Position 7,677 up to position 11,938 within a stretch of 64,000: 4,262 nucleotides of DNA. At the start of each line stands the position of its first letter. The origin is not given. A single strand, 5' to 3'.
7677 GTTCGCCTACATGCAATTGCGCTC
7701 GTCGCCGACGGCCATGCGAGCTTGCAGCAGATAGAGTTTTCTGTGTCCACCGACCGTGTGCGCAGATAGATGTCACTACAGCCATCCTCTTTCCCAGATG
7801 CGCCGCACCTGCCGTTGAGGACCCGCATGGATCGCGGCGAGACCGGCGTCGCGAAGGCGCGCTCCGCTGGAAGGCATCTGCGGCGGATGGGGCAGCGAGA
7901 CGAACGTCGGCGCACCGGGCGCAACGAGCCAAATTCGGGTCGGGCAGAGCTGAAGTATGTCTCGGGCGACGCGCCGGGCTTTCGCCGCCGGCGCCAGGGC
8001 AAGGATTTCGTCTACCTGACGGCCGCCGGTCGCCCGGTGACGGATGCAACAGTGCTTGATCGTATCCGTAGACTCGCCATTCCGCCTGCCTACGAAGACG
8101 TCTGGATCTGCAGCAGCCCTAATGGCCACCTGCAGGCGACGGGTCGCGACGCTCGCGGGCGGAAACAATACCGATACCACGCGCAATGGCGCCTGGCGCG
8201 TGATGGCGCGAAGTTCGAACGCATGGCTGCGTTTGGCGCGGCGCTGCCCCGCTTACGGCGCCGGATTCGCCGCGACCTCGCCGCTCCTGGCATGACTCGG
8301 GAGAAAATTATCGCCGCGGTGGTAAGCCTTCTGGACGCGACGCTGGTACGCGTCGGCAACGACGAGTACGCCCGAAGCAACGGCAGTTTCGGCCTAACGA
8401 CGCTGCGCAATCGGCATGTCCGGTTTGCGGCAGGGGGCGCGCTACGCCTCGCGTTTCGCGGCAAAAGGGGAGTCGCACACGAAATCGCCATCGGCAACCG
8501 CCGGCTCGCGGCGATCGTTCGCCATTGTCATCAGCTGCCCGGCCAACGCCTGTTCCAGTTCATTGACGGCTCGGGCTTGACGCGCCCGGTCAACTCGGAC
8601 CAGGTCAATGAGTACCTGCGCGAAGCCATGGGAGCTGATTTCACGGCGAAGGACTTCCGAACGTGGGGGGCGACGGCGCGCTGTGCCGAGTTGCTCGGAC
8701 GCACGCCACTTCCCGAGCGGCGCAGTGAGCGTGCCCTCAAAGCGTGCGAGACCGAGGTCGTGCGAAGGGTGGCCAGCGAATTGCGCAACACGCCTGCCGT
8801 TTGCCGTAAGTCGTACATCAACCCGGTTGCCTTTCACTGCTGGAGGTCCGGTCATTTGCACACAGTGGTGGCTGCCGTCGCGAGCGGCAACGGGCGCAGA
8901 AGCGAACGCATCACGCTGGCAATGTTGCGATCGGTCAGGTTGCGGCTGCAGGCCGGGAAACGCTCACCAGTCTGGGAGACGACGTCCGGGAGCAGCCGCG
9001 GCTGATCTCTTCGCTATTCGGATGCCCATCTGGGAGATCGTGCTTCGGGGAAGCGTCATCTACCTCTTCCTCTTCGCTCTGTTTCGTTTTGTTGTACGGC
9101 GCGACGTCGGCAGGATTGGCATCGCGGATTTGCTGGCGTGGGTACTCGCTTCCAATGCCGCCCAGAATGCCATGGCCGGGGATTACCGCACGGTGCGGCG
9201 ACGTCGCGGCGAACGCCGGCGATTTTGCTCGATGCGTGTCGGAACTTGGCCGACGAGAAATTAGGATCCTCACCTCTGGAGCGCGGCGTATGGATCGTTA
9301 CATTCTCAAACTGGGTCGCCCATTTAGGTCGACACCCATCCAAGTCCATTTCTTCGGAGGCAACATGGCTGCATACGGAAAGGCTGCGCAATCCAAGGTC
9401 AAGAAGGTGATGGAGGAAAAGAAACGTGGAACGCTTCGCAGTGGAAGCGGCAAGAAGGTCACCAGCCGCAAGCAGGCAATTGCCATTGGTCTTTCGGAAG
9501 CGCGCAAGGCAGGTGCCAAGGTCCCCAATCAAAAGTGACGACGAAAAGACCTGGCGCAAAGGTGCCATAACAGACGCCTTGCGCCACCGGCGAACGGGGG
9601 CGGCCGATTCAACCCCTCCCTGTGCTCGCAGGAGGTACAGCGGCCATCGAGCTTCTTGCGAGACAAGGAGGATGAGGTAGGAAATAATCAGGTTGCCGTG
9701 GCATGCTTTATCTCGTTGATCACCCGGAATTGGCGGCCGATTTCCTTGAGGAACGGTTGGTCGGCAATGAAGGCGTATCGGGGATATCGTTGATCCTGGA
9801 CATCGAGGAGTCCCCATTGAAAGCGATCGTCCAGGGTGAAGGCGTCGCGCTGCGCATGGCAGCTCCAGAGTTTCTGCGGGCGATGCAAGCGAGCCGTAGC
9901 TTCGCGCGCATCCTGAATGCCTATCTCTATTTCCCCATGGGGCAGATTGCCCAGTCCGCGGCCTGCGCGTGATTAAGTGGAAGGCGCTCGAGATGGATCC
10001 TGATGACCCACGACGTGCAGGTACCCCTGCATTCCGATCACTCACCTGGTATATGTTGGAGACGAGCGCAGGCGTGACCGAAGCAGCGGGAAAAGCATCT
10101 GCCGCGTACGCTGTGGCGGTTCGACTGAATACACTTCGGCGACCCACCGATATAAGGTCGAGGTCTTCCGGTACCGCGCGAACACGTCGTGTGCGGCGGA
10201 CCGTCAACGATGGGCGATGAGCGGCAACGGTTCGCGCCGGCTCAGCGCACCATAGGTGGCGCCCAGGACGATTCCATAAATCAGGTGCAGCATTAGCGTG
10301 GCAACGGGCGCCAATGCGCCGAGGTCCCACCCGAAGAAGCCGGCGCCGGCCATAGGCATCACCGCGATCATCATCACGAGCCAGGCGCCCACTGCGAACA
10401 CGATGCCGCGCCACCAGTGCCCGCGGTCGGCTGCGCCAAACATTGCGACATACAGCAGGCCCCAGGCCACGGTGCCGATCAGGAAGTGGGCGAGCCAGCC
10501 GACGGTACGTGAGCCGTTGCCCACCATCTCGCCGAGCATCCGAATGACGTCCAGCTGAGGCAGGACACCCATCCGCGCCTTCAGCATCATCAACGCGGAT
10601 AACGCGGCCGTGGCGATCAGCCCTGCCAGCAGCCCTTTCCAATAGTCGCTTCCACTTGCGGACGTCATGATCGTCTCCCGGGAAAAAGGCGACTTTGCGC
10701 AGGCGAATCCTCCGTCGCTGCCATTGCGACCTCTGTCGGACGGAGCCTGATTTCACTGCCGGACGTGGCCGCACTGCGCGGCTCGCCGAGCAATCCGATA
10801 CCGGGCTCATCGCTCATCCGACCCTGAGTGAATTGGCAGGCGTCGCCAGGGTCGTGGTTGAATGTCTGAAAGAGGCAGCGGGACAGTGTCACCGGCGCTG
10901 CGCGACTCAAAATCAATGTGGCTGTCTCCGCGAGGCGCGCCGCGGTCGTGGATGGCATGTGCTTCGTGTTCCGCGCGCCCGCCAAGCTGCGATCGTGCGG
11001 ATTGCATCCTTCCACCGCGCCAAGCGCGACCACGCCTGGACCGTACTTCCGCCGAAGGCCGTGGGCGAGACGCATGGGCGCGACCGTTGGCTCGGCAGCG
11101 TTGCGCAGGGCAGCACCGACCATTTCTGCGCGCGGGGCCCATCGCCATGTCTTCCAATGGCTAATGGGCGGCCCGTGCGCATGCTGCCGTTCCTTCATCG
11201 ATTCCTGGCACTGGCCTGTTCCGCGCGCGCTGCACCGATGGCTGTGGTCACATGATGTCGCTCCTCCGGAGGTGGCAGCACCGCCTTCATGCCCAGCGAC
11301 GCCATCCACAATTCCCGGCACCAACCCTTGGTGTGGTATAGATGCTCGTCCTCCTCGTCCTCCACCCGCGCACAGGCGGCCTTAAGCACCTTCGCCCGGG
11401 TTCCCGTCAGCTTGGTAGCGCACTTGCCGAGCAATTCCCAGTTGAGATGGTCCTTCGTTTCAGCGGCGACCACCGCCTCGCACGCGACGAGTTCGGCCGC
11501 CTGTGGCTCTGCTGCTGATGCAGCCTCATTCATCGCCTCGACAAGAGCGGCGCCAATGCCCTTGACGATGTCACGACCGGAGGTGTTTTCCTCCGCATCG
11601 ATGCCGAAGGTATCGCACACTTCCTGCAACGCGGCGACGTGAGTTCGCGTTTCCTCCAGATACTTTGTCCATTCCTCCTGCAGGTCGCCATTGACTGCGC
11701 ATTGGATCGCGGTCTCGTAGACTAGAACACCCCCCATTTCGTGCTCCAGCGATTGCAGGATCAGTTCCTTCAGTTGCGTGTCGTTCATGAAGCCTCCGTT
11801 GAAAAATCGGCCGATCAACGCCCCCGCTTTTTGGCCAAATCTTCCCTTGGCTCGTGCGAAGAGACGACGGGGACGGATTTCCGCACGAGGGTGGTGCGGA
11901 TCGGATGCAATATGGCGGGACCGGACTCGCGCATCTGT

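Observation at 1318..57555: Recurrent palindromic operator GTMRGA-N4-TCYKAC at a fixed distance from -10-like hexamers: a hidden regulon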

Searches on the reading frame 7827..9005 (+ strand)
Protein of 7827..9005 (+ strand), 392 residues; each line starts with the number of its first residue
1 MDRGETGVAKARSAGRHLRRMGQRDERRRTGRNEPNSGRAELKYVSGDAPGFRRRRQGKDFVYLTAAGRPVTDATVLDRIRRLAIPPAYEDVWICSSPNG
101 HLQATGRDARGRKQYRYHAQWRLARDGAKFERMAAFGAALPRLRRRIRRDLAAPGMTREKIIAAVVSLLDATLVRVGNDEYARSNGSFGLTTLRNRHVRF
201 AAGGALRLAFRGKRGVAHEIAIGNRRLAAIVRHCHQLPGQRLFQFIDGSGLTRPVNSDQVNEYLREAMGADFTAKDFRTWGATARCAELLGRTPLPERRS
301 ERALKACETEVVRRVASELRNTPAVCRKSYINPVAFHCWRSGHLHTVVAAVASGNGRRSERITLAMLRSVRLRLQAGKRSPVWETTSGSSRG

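Call 37: search_protein_families(library=ncbifam, proteins=[window:7827-9005:+], max_evalue=0.001)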
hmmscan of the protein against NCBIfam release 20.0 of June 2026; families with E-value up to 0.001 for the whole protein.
window:7827-9005:+ (392 aa): 0 families

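Call 53: search_protein_families(library=pfam, proteins=[window:7827-9005:+], max_evalue=0.001)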
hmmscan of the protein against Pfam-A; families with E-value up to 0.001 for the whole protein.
window:7827-9005:+ (392 aa): 2 families
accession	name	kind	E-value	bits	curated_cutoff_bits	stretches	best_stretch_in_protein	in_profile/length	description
PF01028.25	Topoisom_I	-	3.8e-34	118.5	23.7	1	120-328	3-201/228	Eukaryotic DNA topoisomerase I, catalytic core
PF21338.2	Top1B_N_bact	-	5e-25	87.4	27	1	61-108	2-49/49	Bacterial DNA topoisomerase IB, N-terminal domain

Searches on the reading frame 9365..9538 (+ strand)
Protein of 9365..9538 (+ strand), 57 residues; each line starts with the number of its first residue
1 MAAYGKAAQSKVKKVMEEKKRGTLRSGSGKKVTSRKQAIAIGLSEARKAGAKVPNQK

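Call 53: search_protein_families(library=pfam, proteins=[window:9365-9538:+], max_evalue=0.001)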
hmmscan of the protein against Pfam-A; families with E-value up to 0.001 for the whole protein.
window:9365-9538:+ (57 aa): 1 family
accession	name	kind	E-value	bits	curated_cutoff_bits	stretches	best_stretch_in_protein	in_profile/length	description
PF20106.4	DUF6496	-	5.7e-22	78.3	24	1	4-57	2-58/58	Family of unknown function (DUF6496)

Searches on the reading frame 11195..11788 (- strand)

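Call 53: search_protein_families(library=pfam, proteins=[window:11195-11788:-], max_evalue=0.001)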
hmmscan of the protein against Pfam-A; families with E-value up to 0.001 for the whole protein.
window:11195-11788:- (197 aa): 1 family
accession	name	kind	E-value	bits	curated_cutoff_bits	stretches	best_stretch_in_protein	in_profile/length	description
PF05974.18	DUF892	-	0.0008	19.9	23.7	0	25-99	25-97/159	Domain of unknown function (DUF892)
